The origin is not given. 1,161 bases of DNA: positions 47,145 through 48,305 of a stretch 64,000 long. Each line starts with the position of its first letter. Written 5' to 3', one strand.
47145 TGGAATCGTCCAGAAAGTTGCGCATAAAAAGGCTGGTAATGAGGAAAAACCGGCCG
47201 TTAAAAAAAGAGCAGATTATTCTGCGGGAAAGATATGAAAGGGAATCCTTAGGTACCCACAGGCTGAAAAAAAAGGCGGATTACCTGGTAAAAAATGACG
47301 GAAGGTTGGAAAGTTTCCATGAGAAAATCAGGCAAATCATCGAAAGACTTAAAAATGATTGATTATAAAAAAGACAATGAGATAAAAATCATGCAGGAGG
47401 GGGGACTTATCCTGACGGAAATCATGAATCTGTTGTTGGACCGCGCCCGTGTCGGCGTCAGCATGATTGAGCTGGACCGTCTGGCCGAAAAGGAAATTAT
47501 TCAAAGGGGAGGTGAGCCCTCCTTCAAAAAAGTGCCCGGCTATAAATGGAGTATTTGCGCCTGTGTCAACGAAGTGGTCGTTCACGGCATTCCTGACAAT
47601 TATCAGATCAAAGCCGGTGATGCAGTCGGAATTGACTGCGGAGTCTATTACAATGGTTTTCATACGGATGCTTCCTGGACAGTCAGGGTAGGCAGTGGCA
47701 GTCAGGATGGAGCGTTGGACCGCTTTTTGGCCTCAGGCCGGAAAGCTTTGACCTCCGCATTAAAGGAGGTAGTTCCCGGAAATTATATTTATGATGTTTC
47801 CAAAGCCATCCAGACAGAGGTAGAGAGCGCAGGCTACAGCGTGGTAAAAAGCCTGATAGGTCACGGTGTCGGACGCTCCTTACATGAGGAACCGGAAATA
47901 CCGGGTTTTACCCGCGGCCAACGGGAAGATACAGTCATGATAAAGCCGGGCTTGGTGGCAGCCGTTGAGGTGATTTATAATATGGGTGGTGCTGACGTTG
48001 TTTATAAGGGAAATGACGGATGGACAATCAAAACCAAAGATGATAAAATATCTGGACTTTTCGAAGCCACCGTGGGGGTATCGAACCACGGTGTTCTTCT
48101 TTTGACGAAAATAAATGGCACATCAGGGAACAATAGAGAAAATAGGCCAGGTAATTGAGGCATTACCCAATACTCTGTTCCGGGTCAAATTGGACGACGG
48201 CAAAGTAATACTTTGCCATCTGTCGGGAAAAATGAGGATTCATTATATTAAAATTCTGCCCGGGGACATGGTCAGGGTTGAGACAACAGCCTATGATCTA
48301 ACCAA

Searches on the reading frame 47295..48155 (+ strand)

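Call 60: search_protein_families(library=pfam, proteins=[window:47295-48155:+], max_evalue=0.001)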
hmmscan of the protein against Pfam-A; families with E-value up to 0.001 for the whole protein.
window:47295-48155:+ (287 aa): 1 family
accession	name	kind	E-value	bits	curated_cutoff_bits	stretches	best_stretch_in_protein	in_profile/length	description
PF00557.29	Peptidase_M24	-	1.2e-34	120.3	23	1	32-230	2-192/208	Metallopeptidase family M24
